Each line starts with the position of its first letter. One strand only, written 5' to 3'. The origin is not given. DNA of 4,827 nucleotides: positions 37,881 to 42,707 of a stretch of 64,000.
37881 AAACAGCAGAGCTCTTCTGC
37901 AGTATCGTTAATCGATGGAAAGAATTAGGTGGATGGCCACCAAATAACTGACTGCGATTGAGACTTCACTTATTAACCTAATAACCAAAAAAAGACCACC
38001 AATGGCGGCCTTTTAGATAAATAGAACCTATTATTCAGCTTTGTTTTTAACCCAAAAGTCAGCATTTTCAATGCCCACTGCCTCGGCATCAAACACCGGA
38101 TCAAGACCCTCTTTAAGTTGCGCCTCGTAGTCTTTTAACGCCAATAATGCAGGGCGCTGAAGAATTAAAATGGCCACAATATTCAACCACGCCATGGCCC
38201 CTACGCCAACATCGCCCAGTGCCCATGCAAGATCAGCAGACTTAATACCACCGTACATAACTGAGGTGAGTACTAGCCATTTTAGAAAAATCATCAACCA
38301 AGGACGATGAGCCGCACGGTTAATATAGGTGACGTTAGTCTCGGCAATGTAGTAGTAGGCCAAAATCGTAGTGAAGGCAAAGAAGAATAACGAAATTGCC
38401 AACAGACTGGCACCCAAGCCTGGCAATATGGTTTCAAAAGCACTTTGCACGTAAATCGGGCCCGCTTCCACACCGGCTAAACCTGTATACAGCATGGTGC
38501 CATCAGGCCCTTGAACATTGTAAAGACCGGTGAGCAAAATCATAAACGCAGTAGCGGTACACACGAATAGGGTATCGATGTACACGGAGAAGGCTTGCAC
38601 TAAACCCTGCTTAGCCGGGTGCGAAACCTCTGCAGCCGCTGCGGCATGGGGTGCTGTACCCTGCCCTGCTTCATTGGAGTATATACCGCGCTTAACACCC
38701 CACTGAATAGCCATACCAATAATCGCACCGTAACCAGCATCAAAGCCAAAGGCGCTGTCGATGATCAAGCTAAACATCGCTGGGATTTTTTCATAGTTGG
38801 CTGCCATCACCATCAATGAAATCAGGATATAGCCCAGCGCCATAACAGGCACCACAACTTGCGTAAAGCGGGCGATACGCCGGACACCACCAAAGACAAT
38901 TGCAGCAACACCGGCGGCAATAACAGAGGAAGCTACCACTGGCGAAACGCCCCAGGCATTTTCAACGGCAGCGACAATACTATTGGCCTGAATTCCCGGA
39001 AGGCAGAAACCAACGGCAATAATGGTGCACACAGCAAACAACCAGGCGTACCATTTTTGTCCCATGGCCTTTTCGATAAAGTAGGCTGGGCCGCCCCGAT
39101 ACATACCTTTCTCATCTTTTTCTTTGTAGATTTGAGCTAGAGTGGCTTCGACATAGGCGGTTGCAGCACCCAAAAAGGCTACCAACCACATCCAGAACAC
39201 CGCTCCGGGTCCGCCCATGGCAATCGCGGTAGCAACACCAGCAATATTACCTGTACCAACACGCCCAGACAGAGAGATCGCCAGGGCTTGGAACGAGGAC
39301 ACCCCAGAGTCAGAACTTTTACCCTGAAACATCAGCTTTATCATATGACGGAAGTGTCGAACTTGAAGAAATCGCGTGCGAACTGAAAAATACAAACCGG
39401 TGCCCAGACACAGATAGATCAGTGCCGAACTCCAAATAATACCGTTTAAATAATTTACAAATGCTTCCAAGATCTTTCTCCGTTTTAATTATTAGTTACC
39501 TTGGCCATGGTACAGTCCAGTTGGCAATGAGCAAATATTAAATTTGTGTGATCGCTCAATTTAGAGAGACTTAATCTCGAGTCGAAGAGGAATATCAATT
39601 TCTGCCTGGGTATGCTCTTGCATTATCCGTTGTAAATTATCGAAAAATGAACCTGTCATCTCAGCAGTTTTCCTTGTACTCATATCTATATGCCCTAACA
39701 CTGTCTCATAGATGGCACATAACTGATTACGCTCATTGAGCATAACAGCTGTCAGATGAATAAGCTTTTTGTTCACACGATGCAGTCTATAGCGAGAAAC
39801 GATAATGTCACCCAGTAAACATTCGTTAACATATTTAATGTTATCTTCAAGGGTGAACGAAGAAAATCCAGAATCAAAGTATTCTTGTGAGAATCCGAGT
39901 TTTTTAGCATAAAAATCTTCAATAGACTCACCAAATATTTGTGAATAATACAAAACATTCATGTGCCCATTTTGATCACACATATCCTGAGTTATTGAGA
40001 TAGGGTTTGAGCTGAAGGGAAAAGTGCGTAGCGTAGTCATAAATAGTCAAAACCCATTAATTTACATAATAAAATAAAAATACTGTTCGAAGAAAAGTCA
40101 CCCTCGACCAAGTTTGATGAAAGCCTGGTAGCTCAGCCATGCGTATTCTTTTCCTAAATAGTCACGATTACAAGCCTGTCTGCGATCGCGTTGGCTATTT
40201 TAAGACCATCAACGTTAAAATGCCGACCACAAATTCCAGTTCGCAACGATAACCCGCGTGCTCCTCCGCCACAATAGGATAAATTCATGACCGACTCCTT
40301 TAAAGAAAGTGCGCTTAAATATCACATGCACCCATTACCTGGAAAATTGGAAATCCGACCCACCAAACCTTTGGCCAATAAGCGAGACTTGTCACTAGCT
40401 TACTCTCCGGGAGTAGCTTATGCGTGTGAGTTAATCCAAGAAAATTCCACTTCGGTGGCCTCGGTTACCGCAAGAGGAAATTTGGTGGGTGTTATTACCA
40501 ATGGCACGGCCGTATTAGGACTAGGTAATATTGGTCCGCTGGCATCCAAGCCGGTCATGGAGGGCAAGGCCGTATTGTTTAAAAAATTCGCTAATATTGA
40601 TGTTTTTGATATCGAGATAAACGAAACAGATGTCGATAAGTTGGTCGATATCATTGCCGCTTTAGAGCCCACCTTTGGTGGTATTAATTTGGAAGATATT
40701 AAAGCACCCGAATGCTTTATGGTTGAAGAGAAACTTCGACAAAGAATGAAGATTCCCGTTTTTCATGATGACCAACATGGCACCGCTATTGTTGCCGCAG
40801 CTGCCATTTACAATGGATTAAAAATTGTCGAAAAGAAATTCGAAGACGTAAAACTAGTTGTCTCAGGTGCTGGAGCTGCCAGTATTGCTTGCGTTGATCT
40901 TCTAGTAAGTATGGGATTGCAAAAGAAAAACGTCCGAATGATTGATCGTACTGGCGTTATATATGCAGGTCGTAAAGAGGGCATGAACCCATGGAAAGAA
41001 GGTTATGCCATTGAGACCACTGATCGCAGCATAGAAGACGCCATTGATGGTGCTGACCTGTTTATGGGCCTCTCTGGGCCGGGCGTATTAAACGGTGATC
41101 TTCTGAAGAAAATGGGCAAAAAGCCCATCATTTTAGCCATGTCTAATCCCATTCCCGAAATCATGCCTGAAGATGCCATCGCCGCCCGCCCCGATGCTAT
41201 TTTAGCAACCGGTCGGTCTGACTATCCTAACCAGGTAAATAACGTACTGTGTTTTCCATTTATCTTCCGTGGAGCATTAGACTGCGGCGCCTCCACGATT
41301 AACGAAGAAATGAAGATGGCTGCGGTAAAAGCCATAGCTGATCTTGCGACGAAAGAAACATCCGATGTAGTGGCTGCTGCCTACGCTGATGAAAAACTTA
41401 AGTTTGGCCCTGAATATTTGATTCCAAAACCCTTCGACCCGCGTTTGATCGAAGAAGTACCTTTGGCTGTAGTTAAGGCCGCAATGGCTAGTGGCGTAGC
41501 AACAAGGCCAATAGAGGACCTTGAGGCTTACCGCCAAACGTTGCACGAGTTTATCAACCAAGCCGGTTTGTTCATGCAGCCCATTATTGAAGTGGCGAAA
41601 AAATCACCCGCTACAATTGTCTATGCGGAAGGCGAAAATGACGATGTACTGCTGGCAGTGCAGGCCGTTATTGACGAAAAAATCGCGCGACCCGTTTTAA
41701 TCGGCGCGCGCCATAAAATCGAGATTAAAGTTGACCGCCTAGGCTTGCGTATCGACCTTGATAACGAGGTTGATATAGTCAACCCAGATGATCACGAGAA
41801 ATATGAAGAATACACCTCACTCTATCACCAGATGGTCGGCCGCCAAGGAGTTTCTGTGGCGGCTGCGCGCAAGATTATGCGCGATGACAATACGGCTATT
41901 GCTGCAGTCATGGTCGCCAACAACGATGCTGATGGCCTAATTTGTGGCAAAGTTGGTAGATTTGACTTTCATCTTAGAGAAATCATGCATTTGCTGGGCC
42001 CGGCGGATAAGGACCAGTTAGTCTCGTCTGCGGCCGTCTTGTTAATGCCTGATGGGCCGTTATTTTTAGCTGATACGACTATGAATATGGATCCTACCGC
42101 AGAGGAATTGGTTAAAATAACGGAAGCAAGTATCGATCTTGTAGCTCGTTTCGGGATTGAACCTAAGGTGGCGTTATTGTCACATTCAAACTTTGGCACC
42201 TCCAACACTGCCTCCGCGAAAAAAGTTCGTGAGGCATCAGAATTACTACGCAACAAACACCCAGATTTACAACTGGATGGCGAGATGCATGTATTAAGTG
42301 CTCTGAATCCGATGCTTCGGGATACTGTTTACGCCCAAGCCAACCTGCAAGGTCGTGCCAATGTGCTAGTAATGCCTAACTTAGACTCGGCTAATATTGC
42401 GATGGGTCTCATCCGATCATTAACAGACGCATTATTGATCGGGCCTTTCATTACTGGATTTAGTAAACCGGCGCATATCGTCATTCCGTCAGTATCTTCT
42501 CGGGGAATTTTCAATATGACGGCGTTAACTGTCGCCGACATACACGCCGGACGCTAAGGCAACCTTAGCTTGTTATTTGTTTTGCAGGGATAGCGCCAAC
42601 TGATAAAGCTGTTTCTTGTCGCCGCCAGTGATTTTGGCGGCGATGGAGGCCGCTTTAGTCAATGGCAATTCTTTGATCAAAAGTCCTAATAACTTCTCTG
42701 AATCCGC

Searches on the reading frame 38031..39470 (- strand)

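Call 85: search_protein_families(library=pfam, proteins=[window:38031-39470:-], max_evalue=0.00001)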
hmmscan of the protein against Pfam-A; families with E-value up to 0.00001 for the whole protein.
window:38031-39470:- (479 aa): 1 family
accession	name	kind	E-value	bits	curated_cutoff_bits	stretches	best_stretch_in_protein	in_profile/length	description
PF01235.23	Na_Ala_symp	-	1.1e-159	532.4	24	1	48-460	3-392/392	Sodium:alanine symporter family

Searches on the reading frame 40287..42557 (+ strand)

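Call 85: search_protein_families(library=pfam, proteins=[window:40287-42557:+], max_evalue=0.00001)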
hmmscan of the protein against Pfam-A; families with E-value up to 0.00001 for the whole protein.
window:40287-42557:+ (756 aa): 3 families
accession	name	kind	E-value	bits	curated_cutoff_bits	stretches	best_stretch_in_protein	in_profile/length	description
PF01515.24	PTA_PTB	-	1.5e-93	314.1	24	1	429-749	2-319/319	Phosphate acetyl/butaryl transferase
PF00390.24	malic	-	1.2e-28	100.6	23.1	1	19-151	2-182/182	Malic enzyme, N-terminal domain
PF03949.21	Malic_M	-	2.9e-22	79.7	23.5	1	165-359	3-230/258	Malic enzyme, NAD binding domain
